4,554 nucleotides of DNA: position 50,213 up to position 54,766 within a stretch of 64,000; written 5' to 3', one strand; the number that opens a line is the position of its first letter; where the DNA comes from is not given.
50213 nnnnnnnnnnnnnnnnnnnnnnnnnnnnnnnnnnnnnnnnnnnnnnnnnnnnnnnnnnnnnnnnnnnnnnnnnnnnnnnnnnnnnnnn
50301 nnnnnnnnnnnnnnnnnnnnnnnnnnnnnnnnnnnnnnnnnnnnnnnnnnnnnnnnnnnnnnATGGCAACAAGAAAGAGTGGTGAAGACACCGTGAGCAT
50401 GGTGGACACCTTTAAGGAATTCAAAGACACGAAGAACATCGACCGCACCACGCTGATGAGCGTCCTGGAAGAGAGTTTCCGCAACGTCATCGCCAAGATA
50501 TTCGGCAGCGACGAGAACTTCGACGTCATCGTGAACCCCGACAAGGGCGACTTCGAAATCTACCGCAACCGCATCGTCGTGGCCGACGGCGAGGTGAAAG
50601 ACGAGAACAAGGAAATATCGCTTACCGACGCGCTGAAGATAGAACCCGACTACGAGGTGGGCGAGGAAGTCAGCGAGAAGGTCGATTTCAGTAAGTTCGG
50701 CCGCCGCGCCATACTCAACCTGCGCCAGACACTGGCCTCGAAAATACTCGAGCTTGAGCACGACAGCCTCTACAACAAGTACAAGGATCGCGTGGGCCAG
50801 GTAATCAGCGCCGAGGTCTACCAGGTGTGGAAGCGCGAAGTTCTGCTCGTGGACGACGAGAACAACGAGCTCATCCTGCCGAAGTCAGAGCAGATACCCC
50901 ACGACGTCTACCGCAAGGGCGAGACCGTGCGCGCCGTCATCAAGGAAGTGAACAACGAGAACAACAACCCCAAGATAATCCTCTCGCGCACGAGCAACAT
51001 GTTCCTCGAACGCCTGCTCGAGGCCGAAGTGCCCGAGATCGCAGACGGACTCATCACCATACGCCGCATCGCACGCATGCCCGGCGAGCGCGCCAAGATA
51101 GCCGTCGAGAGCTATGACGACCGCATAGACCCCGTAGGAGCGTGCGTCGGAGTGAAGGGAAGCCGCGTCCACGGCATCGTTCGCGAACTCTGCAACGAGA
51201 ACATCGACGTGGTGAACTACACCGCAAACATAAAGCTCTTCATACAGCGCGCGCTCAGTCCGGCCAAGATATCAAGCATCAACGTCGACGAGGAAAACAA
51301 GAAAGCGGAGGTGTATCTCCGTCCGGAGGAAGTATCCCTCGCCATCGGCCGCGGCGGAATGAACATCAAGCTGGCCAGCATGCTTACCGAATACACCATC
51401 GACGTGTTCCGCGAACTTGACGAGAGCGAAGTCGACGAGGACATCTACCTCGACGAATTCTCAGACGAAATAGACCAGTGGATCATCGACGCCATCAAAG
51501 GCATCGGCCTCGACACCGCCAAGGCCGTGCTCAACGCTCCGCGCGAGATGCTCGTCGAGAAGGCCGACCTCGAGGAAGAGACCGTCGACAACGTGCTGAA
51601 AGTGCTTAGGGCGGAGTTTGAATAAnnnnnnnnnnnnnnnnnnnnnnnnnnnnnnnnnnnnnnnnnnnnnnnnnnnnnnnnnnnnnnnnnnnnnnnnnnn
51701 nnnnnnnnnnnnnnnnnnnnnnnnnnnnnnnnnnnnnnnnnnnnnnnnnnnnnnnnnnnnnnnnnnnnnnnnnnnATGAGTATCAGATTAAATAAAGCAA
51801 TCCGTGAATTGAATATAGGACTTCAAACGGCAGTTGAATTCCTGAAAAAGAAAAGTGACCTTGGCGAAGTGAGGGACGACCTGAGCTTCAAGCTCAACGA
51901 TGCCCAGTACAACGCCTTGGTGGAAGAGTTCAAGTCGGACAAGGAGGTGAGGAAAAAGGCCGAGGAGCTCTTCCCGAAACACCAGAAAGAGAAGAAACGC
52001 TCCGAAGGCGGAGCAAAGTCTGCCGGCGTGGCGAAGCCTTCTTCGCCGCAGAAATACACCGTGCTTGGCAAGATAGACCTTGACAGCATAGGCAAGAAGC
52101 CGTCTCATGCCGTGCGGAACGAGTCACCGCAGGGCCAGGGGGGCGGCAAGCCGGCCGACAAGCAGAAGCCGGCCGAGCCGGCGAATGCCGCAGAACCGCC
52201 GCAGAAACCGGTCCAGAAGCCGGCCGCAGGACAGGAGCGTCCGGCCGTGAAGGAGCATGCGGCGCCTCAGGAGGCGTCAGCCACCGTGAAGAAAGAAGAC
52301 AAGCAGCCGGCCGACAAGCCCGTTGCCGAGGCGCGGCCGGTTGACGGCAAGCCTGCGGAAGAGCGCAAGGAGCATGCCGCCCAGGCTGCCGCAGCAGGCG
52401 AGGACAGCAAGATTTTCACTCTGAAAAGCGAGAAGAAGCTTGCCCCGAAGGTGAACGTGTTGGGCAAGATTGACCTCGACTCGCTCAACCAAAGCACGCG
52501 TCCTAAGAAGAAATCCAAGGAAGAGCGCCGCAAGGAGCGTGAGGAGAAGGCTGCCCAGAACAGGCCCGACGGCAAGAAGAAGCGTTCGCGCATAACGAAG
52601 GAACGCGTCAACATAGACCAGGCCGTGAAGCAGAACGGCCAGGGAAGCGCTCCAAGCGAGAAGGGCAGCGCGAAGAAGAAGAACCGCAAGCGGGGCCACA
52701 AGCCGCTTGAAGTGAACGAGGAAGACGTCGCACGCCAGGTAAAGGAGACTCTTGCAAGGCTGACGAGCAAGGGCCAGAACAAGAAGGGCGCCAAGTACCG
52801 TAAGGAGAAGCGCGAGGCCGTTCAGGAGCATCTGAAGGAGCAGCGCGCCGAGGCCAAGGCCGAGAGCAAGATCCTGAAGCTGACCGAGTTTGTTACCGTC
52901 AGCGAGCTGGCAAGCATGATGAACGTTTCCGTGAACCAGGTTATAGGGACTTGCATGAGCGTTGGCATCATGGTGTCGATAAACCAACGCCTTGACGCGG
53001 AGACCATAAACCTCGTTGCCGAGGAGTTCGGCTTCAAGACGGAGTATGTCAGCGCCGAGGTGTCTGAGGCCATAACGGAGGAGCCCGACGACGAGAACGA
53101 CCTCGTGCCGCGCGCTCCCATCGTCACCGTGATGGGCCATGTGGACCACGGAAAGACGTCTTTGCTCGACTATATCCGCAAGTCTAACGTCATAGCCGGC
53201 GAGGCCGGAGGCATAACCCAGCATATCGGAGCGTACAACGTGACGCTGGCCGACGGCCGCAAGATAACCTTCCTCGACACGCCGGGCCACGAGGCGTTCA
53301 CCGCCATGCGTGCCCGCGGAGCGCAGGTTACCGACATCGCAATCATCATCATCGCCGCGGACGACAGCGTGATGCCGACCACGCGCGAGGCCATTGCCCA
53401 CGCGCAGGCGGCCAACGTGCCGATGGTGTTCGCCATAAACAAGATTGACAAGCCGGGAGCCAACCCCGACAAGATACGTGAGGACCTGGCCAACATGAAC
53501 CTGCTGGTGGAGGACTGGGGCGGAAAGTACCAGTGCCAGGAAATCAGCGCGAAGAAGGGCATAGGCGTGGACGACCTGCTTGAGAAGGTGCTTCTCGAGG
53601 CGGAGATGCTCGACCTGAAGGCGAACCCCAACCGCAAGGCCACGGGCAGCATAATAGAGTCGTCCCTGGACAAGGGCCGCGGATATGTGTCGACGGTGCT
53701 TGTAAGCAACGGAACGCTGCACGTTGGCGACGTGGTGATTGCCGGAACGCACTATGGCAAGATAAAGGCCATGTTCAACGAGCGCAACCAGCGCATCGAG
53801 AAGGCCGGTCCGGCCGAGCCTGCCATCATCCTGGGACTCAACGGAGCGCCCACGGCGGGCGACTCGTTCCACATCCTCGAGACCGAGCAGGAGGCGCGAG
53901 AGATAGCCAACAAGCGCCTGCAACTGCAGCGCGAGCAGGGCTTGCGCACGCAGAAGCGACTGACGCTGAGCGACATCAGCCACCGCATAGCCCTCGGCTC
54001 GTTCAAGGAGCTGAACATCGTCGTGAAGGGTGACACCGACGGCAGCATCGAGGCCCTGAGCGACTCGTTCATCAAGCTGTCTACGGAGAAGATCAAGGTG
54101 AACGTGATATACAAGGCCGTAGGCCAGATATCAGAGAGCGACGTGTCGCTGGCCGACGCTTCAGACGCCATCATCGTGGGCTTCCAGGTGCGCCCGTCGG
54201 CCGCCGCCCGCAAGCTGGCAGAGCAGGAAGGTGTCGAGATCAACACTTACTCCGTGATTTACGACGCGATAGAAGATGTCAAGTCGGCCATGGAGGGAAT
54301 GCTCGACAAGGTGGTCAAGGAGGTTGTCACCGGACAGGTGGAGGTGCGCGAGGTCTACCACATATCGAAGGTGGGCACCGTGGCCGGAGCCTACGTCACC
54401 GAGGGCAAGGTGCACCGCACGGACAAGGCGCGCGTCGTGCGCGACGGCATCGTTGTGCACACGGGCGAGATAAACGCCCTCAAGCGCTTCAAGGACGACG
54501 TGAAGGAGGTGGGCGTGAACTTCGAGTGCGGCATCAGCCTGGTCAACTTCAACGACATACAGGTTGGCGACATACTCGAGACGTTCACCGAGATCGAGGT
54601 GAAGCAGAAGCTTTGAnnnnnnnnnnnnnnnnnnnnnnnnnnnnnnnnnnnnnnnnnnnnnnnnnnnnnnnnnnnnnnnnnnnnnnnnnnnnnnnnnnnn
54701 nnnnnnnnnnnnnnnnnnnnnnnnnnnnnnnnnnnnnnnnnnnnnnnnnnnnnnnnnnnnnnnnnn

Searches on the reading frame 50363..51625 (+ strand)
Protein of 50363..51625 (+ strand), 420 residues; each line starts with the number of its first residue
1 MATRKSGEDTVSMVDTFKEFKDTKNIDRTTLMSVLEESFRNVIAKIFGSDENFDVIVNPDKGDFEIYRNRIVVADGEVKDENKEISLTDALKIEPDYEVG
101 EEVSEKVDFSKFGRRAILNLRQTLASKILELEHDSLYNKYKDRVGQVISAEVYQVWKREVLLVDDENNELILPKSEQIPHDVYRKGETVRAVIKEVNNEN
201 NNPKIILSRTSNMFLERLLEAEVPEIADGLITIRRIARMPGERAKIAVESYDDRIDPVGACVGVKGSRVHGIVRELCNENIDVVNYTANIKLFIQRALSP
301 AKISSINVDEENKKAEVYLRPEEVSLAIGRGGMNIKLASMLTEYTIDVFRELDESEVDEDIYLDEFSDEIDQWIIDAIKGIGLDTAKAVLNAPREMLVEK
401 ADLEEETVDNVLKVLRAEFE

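Call 74: search_protein_families(library=ncbifam, proteins=[window:50363-51625:+], max_evalue=1e-10)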
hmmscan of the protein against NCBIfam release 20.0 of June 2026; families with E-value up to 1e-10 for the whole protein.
window:50363-51625:+ (420 aa): 4 families
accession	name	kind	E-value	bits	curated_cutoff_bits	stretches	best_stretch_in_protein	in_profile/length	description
TIGR01953.1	NusA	equivalog_domain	2.1e-120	401.8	253.4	1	13-351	2-338/340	transcription termination factor NusA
NF006645.0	PRK09202.4-5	equivalog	4.7e-68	230.1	532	1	9-351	15-370/540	transcription termination/antitermination protein NusA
NF006642.0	PRK09202.4-1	equivalog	1.8e-34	119.2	687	1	13-348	20-372/614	transcription termination/antitermination protein NusA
TIGR01952.1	nusA_arch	equivalog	1.6e-12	47.9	74.35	1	258-348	44-135/141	NusA-like transcription termination signal-binding factor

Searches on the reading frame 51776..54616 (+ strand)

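Call 74: search_protein_families(library=ncbifam, proteins=[window:51776-54616:+], max_evalue=1e-10)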
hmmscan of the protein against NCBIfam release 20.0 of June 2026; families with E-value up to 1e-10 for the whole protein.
window:51776-54616:+ (946 aa): 18 families
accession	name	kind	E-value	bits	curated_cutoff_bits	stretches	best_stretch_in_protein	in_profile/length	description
TIGR00487.1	IF-2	equivalog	5.8e-236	784.8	424.4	1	367-945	6-585/587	translation initiation factor IF-2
NF003078.0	PRK04004.1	equivalog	1e-51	176.3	468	2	446-559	10-140/598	translation initiation factor IF-2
TIGR00491.2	aIF-2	equivalog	4.2e-42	144.4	554.75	1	446-559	3-133/591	translation initiation factor IF-2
NF011418.0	PRK14845.1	equivalog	1.6e-32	112.2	756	1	461-559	475-590/1049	translation initiation factor IF-2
TIGR00231.1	small_GTP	domain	8.8e-30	103.6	42.5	1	450-605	6-162/164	GTP-binding protein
TIGR00475.1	selB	equivalog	3.4e-25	88.8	242.25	1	449-677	2-233/581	selenocysteine-specific translation elongation factor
TIGR01393.1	lepA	equivalog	3.4e-16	58.8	533.9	1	492-654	67-222/595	translation elongation factor 4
NF012153.1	tet_protect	equivalog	6.7e-15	54.3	775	1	449-572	26-142/614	tetracycline resistance ribosomal protection protein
NF009381.0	PRK12740.1-5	subfamily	4.6e-14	51.7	583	1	444-573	30-152/692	elongation factor G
TIGR03680.1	eif2g_arch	equivalog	4.9e-14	52.4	514.5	1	494-606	80-193/407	translation initiation factor IF-2 subunit gamma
NF033148.1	tet_protect_M_W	exception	2.7e-13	49.1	1100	1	453-571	33-144/639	TetM/TetW/TetO/TetS family tetracycline resistance ribosomal protection protein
NF003077.0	PRK04000.1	equivalog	1e-12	47.9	315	0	494-618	84-207/412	translation initiation factor IF-2 subunit gamma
TIGR01394.1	TypA_BipA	equivalog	1.1e-12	47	757.3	1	450-579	4-148/594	translational GTPase TypA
NF009373.0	PRK12736.1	subfamily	5.7e-12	45.1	452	0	451-658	16-248/394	elongation factor Tu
NF012155.1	tet_protect_M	exception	2.8e-11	42.4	1420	0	448-571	28-144/639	tetracycline resistance ribosomal protection protein Tet(M)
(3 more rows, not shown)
